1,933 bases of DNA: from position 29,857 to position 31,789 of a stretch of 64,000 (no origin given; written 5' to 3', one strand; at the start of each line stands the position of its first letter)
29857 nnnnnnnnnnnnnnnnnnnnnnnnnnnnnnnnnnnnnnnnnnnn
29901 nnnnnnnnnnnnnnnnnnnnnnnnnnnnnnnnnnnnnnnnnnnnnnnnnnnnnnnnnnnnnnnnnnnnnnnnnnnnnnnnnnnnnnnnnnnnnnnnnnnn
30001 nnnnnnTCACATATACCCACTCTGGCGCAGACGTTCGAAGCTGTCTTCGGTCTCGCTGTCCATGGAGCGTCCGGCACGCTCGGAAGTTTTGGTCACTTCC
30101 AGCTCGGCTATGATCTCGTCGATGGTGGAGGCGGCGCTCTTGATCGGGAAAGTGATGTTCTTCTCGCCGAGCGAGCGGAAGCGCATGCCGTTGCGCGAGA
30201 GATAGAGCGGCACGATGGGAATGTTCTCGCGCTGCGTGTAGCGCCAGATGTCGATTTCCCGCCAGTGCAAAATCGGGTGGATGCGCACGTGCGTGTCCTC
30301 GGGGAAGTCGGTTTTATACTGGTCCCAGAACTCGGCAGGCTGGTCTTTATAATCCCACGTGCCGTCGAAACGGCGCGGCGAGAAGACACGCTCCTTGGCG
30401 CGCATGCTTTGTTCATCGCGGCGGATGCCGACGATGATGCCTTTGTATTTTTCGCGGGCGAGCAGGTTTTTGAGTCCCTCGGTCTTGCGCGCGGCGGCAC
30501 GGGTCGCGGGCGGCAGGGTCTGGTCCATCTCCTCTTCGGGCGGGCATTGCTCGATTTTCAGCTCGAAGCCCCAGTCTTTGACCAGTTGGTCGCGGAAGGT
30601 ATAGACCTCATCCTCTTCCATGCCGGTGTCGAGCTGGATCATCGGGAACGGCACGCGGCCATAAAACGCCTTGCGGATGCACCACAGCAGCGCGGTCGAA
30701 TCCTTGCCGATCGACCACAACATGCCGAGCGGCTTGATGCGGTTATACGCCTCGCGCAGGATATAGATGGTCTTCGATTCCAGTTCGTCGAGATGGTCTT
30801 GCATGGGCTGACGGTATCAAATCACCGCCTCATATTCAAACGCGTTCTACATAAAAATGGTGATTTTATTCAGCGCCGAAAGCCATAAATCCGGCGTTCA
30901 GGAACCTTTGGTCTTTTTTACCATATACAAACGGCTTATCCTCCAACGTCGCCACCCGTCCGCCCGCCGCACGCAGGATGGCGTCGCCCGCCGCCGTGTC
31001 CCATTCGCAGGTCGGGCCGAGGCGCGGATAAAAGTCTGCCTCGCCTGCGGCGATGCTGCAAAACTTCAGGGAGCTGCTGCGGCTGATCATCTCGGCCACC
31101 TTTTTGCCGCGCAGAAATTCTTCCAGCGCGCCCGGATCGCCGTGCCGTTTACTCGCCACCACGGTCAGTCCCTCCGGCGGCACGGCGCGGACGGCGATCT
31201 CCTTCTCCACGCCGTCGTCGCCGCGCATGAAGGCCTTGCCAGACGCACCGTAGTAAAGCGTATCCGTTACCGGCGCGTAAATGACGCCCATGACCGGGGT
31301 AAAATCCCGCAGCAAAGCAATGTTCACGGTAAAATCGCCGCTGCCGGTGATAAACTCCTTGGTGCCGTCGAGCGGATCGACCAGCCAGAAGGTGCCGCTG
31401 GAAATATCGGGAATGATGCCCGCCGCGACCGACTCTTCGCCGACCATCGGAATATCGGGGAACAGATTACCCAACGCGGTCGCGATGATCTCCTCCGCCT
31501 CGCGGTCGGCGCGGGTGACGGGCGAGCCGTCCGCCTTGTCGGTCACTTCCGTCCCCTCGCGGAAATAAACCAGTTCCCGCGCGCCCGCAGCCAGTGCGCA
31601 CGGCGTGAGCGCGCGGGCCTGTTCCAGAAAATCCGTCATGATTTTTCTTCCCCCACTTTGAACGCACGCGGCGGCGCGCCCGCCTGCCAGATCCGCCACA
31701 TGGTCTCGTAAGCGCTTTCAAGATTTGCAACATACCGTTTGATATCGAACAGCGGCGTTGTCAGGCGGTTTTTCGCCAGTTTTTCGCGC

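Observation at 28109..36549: PAPS-generating genes (cysD, cysNC, cysQ) are transcriptionally fused to a flagellin / TPR-GT41 / GT2 glycosylation locus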

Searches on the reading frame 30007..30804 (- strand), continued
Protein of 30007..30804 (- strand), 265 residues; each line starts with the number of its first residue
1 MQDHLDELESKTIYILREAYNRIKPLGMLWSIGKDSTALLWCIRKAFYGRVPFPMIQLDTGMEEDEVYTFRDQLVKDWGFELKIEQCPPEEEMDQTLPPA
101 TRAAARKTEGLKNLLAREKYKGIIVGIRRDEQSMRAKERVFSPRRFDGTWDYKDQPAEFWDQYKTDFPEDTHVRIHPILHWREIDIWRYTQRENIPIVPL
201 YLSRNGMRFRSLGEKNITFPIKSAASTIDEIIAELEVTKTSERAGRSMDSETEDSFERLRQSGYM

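Call 34: search_protein_families(library=pfam, proteins=[L030:8394-9845:+, L033:404-1741:-, L046:3415-4344:-, L062:16012-17013:+, L063:12744-14030:-, L090:5580-6779:-, L063:15085-16707:+, L058:19205-20791:-, L071:14612-16297:-, L051:2594-3580:+], max_evalue=0.0001)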
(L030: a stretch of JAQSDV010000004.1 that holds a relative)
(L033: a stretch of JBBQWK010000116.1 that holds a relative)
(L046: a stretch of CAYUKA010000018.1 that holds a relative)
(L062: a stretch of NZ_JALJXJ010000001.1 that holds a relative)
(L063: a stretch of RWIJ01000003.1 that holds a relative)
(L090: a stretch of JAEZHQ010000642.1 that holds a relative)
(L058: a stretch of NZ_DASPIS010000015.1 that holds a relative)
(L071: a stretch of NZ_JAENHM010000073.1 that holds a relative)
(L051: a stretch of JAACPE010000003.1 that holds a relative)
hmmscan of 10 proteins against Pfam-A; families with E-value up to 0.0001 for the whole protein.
L030:8394-9845:+ (483 aa): 2 families
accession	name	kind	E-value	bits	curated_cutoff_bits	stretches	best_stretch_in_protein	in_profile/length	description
PF00004.35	AAA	-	1.2e-17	65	21.2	1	192-327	1-129/131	ATPase family associated with various cellular activities (AAA)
PF17866.7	AAA_lid_6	-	7.5e-12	45.6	24.3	1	353-424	2-60/60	AAA lid domain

L033:404-1741:- (445 aa): 1 family
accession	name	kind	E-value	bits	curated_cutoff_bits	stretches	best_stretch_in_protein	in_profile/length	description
PF02646.22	RmuC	-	7.5e-99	330.9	26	1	118-419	1-290/291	RmuC family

L046:3415-4344:- (309 aa): 1 family
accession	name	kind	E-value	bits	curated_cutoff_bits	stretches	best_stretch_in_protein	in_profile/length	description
PF01464.25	SLT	-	3.3e-06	27.1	21.3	1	25-80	2-56/117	Transglycosylase SLT domain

L062:16012-17013:+ (333 aa): 0 families

L063:12744-14030:- (428 aa): 2 families
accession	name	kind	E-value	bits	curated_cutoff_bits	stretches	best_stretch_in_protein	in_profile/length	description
PF07690.21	MFS_1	-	1.3e-25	90.5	33.4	2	47-277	1-235/347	Major Facilitator Superfamily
PF00083.30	Sugar_tr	-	2.3e-05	23.9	22.3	1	44-217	258-435/452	Sugar (and other) transporter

L090:5580-6779:- (399 aa): 0 families

L063:15085-16707:+ (540 aa): 9 families
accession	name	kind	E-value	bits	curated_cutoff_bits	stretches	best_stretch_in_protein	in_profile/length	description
PF00005.33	ABC_tran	-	3.8e-49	167.2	25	2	21-190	5-137/137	ABC transporter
PF12848.13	ABC_tran_Xtn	-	5.7e-26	90.9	25.9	1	229-308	1-81/85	ABC transporter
PF13304.12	AAA_21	-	5.8e-12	46.7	27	0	31-47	3-19/304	AAA domain, putative AbiEii toxin, Type IV TA system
PF02463.25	SMC_N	-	4.1e-09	36.6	40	0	442-504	136-204/220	RecF/RecN/SMC N terminal domain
PF13191.12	AAA_16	-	1.4e-06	29.4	32.6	0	354-452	28-117/167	AAA ATPase domain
PF13555.12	AAA_29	-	3.3e-06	27.2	27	0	341-367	13-39/61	P-loop containing region of AAA domain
PF02492.25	cobW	-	3.8e-05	23.8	20.7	0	30-125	3-95/180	CobW/HypB/UreG, nucleotide-binding domain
PF13401.12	AAA_22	-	8.1e-05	23.4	27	0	32-54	10-32/130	AAA domain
PF03193.22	RsgA_GTPase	-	9.3e-05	22.7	30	0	351-379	107-135/174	RsgA GTPase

L058:19205-20791:- (528 aa): 3 families
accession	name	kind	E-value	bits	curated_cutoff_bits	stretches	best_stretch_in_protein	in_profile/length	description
PF02965.22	Met_synt_B12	-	6.6e-42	144.3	25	1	282-528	2-257/273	Vitamin B12 dependent methionine synthase, activation domain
PF02607.22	B12-binding_2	-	4.4e-23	81.7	23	1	2-74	2-74/74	B12 binding domain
PF02310.24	B12-binding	-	8.1e-19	68.1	32.1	1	87-182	2-97/121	B12 binding domain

L071:14612-16297:- (561 aa): 0 families

L051:2594-3580:+ (328 aa): 2 families
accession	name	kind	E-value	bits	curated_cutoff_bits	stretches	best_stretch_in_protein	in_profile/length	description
PF01300.24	Sua5_yciO_yrdC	-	6.3e-58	195.6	25.1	1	18-194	2-178/178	Telomere recombination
PF03481.19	Sua5_C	-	7.5e-22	78.8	22.9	1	196-325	1-135/136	Threonylcarbamoyl-AMP synthase, C-terminal domain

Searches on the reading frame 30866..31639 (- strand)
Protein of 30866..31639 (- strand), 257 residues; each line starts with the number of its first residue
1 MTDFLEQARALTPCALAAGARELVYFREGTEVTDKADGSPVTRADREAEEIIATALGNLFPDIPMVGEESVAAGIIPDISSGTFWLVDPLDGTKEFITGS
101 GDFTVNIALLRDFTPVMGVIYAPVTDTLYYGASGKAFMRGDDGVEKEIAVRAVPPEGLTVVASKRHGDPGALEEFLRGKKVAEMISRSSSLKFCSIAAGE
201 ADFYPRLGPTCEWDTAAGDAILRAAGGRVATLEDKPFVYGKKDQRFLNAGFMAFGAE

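Call 4: search_protein_families(library=pfam, proteins=[window:30866-31639:-])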
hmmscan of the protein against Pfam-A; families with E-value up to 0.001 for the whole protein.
window:30866-31639:- (257 aa): 1 family
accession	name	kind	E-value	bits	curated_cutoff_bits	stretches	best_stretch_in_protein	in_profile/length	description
PF00459.30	Inositol_P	-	3.4e-49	168.2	27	1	17-242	13-248/271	Inositol monophosphatase family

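Call 5: search_protein_families(library=ncbifam, proteins=[window:30866-31639:-])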
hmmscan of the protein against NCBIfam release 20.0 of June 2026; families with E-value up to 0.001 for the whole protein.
window:30866-31639:- (257 aa): 7 families
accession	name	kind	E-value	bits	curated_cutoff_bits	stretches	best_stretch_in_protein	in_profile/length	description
TIGR01331.1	bisphos_cysQ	equivalog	8.1e-80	268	228.8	1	12-253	6-248/250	3'(2'),5'-bisphosphate nucleotidase CysQ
NF008182.0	PRK10931.1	equivalog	1.1e-58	198.2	379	1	28-252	24-242/246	3'(2'),5'-bisphosphate nucleotidase CysQ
TIGR02067.1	his_9_HisN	equivalog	1.3e-33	116.5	275.15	1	13-238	7-230/252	histidinol-phosphatase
TIGR01330.1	bisphos_HAL2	equivalog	2.9e-20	72.4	267.05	3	81-134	133-185/359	3'(2'),5'-bisphosphate nucleotidase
NF009321.0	PRK12676.1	equivalog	5e-15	55.3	264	1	29-233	32-230/264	bifunctional fructose-bisphosphatase/inositol-phosphate phosphatase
NF008027.1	PRK10757.1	equivalog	7.1e-14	51.4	332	1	29-231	28-229/267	inositol-1-monophosphatase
NF010678.0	PRK14076.1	equivalog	1.5e-05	24.1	493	1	35-233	36-252/570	bifunctional NADP phosphatase/NAD kinase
